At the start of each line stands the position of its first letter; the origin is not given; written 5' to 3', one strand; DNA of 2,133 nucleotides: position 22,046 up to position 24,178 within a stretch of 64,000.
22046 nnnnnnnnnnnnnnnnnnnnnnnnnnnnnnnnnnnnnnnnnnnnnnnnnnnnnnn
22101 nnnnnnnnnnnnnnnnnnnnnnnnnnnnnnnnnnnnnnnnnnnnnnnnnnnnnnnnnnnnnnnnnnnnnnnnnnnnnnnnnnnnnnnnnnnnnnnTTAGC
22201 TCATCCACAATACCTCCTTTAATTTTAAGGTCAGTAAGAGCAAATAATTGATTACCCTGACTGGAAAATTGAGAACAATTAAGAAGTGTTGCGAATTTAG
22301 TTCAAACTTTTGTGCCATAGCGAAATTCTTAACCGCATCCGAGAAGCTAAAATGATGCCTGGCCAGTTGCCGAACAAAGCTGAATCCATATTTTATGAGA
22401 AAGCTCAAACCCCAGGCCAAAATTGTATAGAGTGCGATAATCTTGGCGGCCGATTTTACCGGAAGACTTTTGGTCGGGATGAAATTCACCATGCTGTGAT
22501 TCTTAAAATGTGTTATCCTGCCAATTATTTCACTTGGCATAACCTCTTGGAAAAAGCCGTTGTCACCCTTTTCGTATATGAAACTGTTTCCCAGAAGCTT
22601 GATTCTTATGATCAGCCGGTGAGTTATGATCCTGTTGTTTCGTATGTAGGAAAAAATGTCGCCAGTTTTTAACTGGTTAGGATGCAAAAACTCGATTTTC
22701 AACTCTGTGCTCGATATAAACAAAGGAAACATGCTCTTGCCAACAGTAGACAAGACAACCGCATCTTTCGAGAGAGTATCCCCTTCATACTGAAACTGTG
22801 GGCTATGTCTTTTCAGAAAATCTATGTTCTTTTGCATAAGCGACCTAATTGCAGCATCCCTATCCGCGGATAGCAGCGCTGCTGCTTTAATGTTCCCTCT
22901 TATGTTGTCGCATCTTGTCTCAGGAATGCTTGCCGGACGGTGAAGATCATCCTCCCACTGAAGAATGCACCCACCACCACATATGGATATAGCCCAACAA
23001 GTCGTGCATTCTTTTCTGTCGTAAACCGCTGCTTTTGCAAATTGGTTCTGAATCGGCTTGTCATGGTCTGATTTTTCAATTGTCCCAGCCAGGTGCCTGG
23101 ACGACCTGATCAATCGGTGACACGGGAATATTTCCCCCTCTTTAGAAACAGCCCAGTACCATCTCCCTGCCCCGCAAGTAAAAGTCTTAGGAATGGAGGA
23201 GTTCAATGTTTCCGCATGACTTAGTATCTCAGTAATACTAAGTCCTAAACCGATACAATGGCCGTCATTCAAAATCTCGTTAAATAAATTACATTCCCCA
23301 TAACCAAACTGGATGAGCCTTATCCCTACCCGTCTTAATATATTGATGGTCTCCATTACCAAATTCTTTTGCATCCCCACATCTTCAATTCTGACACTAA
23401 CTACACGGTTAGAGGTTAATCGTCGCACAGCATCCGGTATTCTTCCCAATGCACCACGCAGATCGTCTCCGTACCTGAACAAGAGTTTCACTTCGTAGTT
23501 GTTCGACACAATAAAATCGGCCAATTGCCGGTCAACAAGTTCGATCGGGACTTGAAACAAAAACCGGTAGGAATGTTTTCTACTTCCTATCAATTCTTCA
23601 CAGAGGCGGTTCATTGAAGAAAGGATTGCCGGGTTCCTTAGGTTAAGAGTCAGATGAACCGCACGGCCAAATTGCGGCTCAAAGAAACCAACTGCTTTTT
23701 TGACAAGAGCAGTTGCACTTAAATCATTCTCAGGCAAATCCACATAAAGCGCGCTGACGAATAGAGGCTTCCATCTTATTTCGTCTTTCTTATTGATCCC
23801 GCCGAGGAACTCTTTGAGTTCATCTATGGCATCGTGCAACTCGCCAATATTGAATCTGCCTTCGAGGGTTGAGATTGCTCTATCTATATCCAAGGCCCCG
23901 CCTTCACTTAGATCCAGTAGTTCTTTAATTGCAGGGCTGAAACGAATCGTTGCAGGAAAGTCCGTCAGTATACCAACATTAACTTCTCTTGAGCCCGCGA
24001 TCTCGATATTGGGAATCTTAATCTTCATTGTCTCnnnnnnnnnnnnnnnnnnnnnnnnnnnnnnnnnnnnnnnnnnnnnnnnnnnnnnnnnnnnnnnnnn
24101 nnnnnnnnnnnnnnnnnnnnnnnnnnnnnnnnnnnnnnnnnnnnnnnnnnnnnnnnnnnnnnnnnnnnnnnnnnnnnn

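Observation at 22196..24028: SPASM protein lacking the radical-SAM cluster motif, fused to an S26B (SipW-like) peptidase and membrane anchor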

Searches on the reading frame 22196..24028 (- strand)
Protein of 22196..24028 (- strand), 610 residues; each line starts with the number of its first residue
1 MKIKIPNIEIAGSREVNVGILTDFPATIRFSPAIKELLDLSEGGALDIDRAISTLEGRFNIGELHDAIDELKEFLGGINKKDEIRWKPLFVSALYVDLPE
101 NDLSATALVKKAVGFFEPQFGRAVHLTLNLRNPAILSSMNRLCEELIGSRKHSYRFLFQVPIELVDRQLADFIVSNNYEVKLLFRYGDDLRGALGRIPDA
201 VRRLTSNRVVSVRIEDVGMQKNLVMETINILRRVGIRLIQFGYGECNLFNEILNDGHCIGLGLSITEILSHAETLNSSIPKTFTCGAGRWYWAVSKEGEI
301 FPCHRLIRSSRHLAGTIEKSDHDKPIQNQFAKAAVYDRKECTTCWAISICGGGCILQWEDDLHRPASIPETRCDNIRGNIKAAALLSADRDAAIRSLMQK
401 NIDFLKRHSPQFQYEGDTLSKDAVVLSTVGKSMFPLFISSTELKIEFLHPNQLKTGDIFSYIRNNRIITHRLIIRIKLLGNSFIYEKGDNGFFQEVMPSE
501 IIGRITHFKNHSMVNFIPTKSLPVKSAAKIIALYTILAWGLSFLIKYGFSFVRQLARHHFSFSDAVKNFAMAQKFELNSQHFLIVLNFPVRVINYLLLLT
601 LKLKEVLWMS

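Call 5: search_protein_families(library=pfam, proteins=[window:22196-24028:-], max_evalue=0.01)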
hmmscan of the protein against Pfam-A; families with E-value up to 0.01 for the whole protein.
window:22196-24028:- (610 aa): 0 families

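Call 6: search_protein_families(library=ncbifam, proteins=[window:22196-24028:-], max_evalue=0.01)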
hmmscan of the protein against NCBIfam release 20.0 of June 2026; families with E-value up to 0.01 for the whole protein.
window:22196-24028:- (610 aa): 16 families
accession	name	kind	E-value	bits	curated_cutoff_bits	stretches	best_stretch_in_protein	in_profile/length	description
NF047865.1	rSAM_PapB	equivalog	1.2e-17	64.2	340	1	266-355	228-317/330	PapB family radical SAM/SPASM ranthipeptide maturase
TIGR03974.1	rSAM_six_Cys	equivalog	1.7e-17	63.4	425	1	284-356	346-418/451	thioether cross-link-forming SCIFF peptide maturase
TIGR04064.1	rSAM_nif11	equivalog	3e-17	62.5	518.7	1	274-355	323-401/459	nif11-like peptide radical SAM maturase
NF040492.1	not_ScfB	exception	8.8e-17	61.1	855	1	284-357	345-418/450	ScfB-related radical SAM/SPASM orphan maturase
TIGR03906.1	quino_hemo_SAM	equivalog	3.9e-14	52.2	453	1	277-408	337-461/467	quinohemoprotein amine dehydrogenase maturation protein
TIGR04085.1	rSAM_more_4Fe4S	domain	5.7e-13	49.1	27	1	285-361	1-81/93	SPASM domain-containing protein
TIGR04163.1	rSAM_cobopep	equivalog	4.3e-08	32.3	375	1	284-355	313-388/428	peptide-modifying radical SAM enzyme CbpB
TIGR04068.1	rSAM_ocin_clost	equivalog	6.2e-07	28.7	500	1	285-381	352-447/462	Cys-rich peptide radical SAM maturase CcpM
TIGR02228.1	sigpep_I_arch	equivalog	1.6e-06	28.1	51.85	1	421-519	30-134/158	signal peptidase I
TIGR04136.1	rSAM_FibroRumin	equivalog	1.5e-05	24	400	1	292-356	353-420/458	FibroRumin system radical SAM peptide maturase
NF038107.1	rSAM_NF038107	equivalog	0.00043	19.2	600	1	291-356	334-402/444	Cys-every-fifth radical SAM/SPASM peptide maturase CefB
NF045574.1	sacti_mat_StsB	exception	0.00045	19.2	625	1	284-357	319-398/466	StsB family radical SAM/SPASM domain sactipeptide maturase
TIGR04084.1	rSAM_AF0577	subfamily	0.00081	18.4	225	1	277-359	216-290/347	TIGR04084 family radical SAM/SPASM domain-containing protein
TIGR04083.1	rSAM_pep_methan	hypoth_equivalog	0.0011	17.9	300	1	292-354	243-310/376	TIGR04083 family peptide-modifying radical SAM enzyme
NF041298.1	rSAM_mat_DynA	equivalog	0.0022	17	450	1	292-356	257-323/356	dynobactin maturation radical SAM/SPASM protein DynA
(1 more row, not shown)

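Call 8: find_homologous_proteins(query=window:22196-24028:-)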
Query window:22196-24028:- (610 aa): 4 proteins with E <= 0.001 among 8000 candidates.
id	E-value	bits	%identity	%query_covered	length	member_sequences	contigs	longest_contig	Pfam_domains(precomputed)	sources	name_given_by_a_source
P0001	0.0e+0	1384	100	100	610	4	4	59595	-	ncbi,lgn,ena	-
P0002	1.0e-249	848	61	100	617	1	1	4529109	-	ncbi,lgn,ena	-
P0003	2.8e-160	553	44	97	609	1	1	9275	-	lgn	-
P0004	1.2e-55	207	26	90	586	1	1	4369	-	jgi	jgi:signal peptidase I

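Call 9: search_solved_structures(query=window:22196-24028:-, max_evalue=10, show_alignments=3)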
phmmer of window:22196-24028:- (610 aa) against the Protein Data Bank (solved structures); distinct sequences matched with E-value up to 10: 1.
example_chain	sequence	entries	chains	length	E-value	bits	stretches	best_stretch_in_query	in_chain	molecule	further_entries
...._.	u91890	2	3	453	6.3e-16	61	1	282-364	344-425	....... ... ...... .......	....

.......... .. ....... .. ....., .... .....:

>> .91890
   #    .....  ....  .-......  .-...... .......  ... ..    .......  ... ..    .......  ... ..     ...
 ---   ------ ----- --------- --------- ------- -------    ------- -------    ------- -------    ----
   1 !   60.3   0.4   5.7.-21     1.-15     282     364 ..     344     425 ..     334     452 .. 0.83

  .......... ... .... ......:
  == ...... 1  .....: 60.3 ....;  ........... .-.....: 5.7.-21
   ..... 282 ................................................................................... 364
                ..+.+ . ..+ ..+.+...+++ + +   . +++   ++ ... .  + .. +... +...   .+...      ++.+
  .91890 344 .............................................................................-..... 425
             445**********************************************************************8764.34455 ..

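Call 12: find_encoding_contigs(protein=P0002, flank=10000, max_places=3)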
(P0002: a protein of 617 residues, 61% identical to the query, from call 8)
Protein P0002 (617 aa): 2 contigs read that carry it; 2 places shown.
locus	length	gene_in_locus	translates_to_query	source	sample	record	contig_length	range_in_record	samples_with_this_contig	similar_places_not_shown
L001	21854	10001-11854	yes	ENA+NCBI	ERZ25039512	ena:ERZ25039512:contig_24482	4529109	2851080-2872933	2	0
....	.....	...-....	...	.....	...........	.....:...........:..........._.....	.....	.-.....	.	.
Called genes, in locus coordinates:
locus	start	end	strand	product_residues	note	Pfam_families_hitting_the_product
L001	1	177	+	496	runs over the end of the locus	-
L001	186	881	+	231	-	-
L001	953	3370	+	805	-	PF01804:Penicil_amidase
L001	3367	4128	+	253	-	PF02146:SIR2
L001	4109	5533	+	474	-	PF00224:PK, PF02887:PK_C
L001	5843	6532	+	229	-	PF00196:GerE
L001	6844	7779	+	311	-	PF13243:SQHop_cyclase_C (faint)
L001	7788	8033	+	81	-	-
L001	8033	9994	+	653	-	-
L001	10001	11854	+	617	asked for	-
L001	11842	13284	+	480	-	PF04055:Radical_SAM, PF13353:Fer4_12, PF13186:SPASM (weak)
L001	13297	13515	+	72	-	-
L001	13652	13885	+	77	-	-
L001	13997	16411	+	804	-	PF13620:CarboxypepD_reg, PF13715:CarbopepD_reg_2, PF07715:Plug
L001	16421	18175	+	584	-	PF00664:ABC_membrane, PF00005:ABC_tran, PF02463:SMC_N (weak)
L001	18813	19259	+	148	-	-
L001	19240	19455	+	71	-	-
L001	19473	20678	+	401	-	PF00144:Beta-lactamase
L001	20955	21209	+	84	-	-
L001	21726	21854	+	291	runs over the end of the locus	-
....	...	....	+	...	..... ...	-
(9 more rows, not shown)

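Call 15: list_cluster_members(proteins=[P0001, P0002, P0003, P0004])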
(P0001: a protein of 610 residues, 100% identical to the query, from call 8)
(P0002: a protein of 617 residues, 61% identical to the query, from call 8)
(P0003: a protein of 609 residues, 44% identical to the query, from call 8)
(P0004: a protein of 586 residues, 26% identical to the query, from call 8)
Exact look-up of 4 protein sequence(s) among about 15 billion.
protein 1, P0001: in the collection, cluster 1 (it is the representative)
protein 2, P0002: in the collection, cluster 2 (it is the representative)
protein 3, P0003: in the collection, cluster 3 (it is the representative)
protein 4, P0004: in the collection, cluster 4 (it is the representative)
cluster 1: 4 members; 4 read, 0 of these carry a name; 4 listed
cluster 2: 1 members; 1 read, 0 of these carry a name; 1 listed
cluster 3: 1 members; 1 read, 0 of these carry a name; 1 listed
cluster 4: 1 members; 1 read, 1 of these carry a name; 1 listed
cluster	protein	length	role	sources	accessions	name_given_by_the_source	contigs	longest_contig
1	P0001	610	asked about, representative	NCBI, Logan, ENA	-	-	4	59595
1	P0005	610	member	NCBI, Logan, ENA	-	-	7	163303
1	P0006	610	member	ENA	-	-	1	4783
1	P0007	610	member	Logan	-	-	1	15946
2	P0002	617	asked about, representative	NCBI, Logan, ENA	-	-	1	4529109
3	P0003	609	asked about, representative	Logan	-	-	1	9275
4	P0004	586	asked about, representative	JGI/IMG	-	signal peptidase I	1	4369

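Call 17: find_related_loci(query=A1, collection=genome_contigs, flank=10000)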
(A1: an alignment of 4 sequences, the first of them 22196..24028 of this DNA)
Query A1 (610 aa) in genome_contigs; peptide patterns used: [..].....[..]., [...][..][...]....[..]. (x = any residue, [..] = any of these).
189 stretches matched a pattern; 3 encode a relative of the query (tblastn E <= 1e-3); 3 distinct loci.
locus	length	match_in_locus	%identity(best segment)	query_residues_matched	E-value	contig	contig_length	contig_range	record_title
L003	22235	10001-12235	61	1-608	0e+0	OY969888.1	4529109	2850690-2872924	MAG: uncultured Bacteroidetes bacterium isolate MFD03726.bin.c.9 genome assembly, chromosome: 1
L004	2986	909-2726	28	13-608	4e-62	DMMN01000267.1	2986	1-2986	MAG TPA_asm: Bacteroidetes bacterium isolate UBA10030 contig_364588, whole genome shotgun sequence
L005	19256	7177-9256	27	3-556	4e-59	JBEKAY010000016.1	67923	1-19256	MAG: Bacteroidota bacterium isolate SPRUCE 123 SPRUCE_123_16, whole genome shotgun sequence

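Call 24: search_protein_representatives(alignment_id=A1)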
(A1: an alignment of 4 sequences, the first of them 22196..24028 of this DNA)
Query: 4 sequences, 606 profile positions. Proteins with E-value up to 0.001 (for the whole library): 7127; up to 1e-10: 1449; up to 1e-30: 9. The best 150 are listed.
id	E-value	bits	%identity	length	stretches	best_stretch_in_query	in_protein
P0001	0.0e+00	1063.7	-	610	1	3-605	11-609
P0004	2.0e-266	901.6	-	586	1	23-598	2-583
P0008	6.3e-105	368.2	-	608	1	7-596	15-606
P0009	3.0e-100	352.7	-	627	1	19-577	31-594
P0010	1.0e-86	308.1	-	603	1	17-592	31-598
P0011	6.9e-58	212.8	-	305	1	296-588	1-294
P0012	3.3e-49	184.2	-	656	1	37-531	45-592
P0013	3.0e-44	167.8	-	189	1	429-605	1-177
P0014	9.2e-39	149.7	-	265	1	3-238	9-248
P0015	2.3e-30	121.9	-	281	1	275-530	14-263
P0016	1.9e-28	115.6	-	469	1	275-405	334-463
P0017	2.0e-27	112.2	-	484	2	280-388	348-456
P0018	2.8e-27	111.7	-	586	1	37-533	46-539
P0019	2.1e-26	108.9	-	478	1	102-376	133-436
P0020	6.7e-26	107.2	-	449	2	129-386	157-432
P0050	3.6e-22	94.9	-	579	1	263-528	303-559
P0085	7.5e-21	90.5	-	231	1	417-570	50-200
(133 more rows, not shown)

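Call 39: search_protein_families(library=ncbifam, alignment_id=A3, max_evalue=0.001)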
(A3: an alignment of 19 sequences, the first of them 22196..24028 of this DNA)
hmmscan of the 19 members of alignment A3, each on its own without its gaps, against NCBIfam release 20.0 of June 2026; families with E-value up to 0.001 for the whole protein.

A. member 1, window:22196-24028:- (610 aa): 13 families
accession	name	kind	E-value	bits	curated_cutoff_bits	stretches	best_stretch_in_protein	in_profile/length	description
NF047865.1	rSAM_PapB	equivalog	1.2e-17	64.2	340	1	266-355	228-317/330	PapB family radical SAM/SPASM ranthipeptide maturase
TIGR03974.1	rSAM_six_Cys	equivalog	1.7e-17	63.4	425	1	284-356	346-418/451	thioether cross-link-forming SCIFF peptide maturase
TIGR04064.1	rSAM_nif11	equivalog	3e-17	62.5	518.7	1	274-355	323-401/459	nif11-like peptide radical SAM maturase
NF040492.1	not_ScfB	exception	8.8e-17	61.1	855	1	284-357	345-418/450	ScfB-related radical SAM/SPASM orphan maturase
TIGR03906.1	quino_hemo_SAM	equivalog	3.9e-14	52.2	453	1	277-408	337-461/467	quinohemoprotein amine dehydrogenase maturation protein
TIGR04085.1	rSAM_more_4Fe4S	domain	5.7e-13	49.1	27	1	285-361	1-81/93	SPASM domain-containing protein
TIGR04163.1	rSAM_cobopep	equivalog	4.3e-08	32.3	375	1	284-355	313-388/428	peptide-modifying radical SAM enzyme CbpB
TIGR04068.1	rSAM_ocin_clost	equivalog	6.2e-07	28.7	500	1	285-381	352-447/462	Cys-rich peptide radical SAM maturase CcpM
TIGR02228.1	sigpep_I_arch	equivalog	1.6e-06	28.1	51.85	1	421-519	30-134/158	signal peptidase I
TIGR04136.1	rSAM_FibroRumin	equivalog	1.5e-05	24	400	1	292-356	353-420/458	FibroRumin system radical SAM peptide maturase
NF038107.1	rSAM_NF038107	equivalog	0.00043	19.2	600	1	291-356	334-402/444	Cys-every-fifth radical SAM/SPASM peptide maturase CefB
NF045574.1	sacti_mat_StsB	exception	0.00045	19.2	625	1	284-357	319-398/466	StsB family radical SAM/SPASM domain sactipeptide maturase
TIGR04084.1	rSAM_AF0577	subfamily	0.00081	18.4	225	0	277-359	216-290/347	TIGR04084 family radical SAM/SPASM domain-containing protein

B. families by the number of members that match (of 19 scanned): 35 families (the first 25 are shown)
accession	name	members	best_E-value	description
TIGR03974.1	rSAM_six_Cys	19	1.5e-58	thioether cross-link-forming SCIFF peptide maturase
TIGR03906.1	quino_hemo_SAM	19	2.6e-55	quinohemoprotein amine dehydrogenase maturation protein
NF040492.1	not_ScfB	19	6e-54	ScfB-related radical SAM/SPASM orphan maturase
TIGR04064.1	rSAM_nif11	19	1.1e-48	nif11-like peptide radical SAM maturase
NF047865.1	rSAM_PapB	19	1.6e-45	PapB family radical SAM/SPASM ranthipeptide maturase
TIGR04085.1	rSAM_more_4Fe4S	19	5.4e-17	SPASM domain-containing protein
TIGR02228.1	sigpep_I_arch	19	3.2e-15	signal peptidase I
TIGR04163.1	rSAM_cobopep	18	4.5e-20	peptide-modifying radical SAM enzyme CbpB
TIGR04068.1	rSAM_ocin_clost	16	2.9e-20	Cys-rich peptide radical SAM maturase CcpM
TIGR04084.1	rSAM_AF0577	13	1.5e-12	TIGR04084 family radical SAM/SPASM domain-containing protein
TIGR04083.1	rSAM_pep_methan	10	7.2e-12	TIGR04083 family peptide-modifying radical SAM enzyme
NF045574.1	sacti_mat_StsB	10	5e-07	StsB family radical SAM/SPASM domain sactipeptide maturase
NF041298.1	rSAM_mat_DynA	9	5.2e-10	dynobactin maturation radical SAM/SPASM protein DynA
TIGR04280.1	geopep_mat_rSAM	9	1.1e-09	geopeptide radical SAM maturase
TIGR04119.1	CXXX_matur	9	3.3e-09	CXXX repeat peptide maturase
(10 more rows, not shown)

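Call 43: predict_structure(alignment_id=A3)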
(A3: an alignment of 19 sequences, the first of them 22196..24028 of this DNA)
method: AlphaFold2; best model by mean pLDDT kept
length: 610 residues; sequences in the alignment: 19
mean_pLDDT: 82.5   pTM: 0.80
mean pLDDT of the five models: 82.5, 80.6, 79.4, 78.4, 77.8
residues with pLDDT >= 90: 187; 70-90: 328; 50-70: 83; < 50: 12
segments of 3 or more residues with pLDDT < 50: 361-366, 417-419
pLDDT, mean of each block of 10 residues (from residue 1): 83 76 84 88 85 91 91 74 56 93 94 92 90 91 92 91 90 91 77 72 84 78 82 85 82 63 85 86 81 94 88 84 66 66 84 70 55 90 83 79 85 59 81 90 87 90 86 83 82 79 91 90 94 90 81 85 74 60 82 93 83
secondary structure, 60 per line:
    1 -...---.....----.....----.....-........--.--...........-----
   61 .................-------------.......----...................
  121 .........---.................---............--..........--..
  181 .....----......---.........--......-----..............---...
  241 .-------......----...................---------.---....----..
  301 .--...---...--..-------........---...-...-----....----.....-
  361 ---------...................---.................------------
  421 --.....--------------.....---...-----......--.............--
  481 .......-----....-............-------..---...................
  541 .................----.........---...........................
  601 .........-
elements in order: E2-4 E8-12 E17-21 E26-30 H32-39 E45-47 H48-55 H61-77 E91-97 H102-119 E120-129 H133-149 E153-161 H167-176 E179-185 H190-195 H199-207 E210-215 H221-234 E238-241 H249-254 H259-264 H266-277 E291-294 E299-301 H324-331 H347-350 H355-359 H370-388 H392-408 E423-427 E442-446 E458-463 E466-478 E481-487 E493-496 E501-509 H522-557 H562-570 H574-609

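Call 47: fold_search(model_id=the predicted structure, library=pdb)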
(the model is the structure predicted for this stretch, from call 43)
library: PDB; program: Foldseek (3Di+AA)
matches with E <= 10: 1465; with E <= 0.001: 18
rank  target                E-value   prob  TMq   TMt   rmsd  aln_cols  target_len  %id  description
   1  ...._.                6.0e-15  1.00  0.48  0.64   7.5       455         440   16  Structural Insights into Thioether Bond Formation in the Biosynthesis of Sactipeptides (released 2017-07-26)
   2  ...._A                8.7e-15  1.00  0.49  0.69   5.9       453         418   15  Structural Insights into Thioether Bond Formation in the Biosynthesis of Sactipeptides (released 2017-07-26)
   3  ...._B                4.2e-14  1.00  0.49  0.68   5.6       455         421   15  Structural Insights into Thioether Bond Formation in the Biosynthesis of Sactipeptides (released 2017-07-26)
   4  8vpo                  2.6e-09  1.00  0.45  0.59   6.2       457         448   11  X-Ray Crystal Structure of TigE from Paramaledivibacter caminithermalis (released 2024-02-07)
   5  5v1s_B                6.7e-07  1.00  0.32  0.43  14.9       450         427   12  Crystal structure of Streptococcus suis SuiB bound to S-adenosylmethionine (released 2017-08-30)
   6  4k36_A                7.0e-07  1.00  0.37  0.55   6.6       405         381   14  His6 tagged anSMEcpe with bound AdoMet (released 2013-05-08)
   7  4k37_B                1.1e-06  1.00  0.36  0.55   6.7       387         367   12  Native anSMEcpe with bound AdoMet (released 2013-05-08)
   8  4k38_B                1.1e-06  1.00  0.35  0.54   6.9       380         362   12  Native anSMEcpe with bound AdoMet and Kp18Cys peptide (released 2013-05-08)
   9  5v1s_A                1.4e-06  1.00  0.31  0.41  15.8       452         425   12  Crystal structure of Streptococcus suis SuiB bound to S-adenosylmethionine (released 2017-08-30)
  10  4k38_A                2.7e-06  1.00  0.37  0.57   6.5       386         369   11  Native anSMEcpe with bound AdoMet and Kp18Cys peptide (released 2013-05-08)
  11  4k39_B                5.1e-06  1.00  0.37  0.59   6.1       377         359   12  Native anSMEcpe with bound AdoMet and Cp18Cys peptide (released 2013-05-08)
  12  4k39_A                5.7e-06  1.00  0.36  0.57   5.8       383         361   13  Native anSMEcpe with bound AdoMet and Cp18Cys peptide (released 2013-05-08)
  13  4k36_B                6.0e-06  1.00  0.37  0.57   6.6       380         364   12  His6 tagged anSMEcpe with bound AdoMet (released 2013-05-08)
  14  9gm3_A                2.2e-05  1.00  0.35  0.53   7.8       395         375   12  Crystal structure of the complex formed between the radical SAM protein ChlB and the leader region of its precursor su (released 2025-06-25)
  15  9gmc_C                2.5e-05  1.00  0.35  0.53   7.6       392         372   11  Crystal structure of the complex formed between the radical SAM protein ChlB and the R3A mutant of ChlA (released 2025-06-25)
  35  4n31_A                1.1e-02  1.00  0.13  0.54   6.4       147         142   10  Structure and activity of Streptococcus pyogenes SipA: a signal peptidase homologue essential for pilus polymerisation (released 2014-08-20)
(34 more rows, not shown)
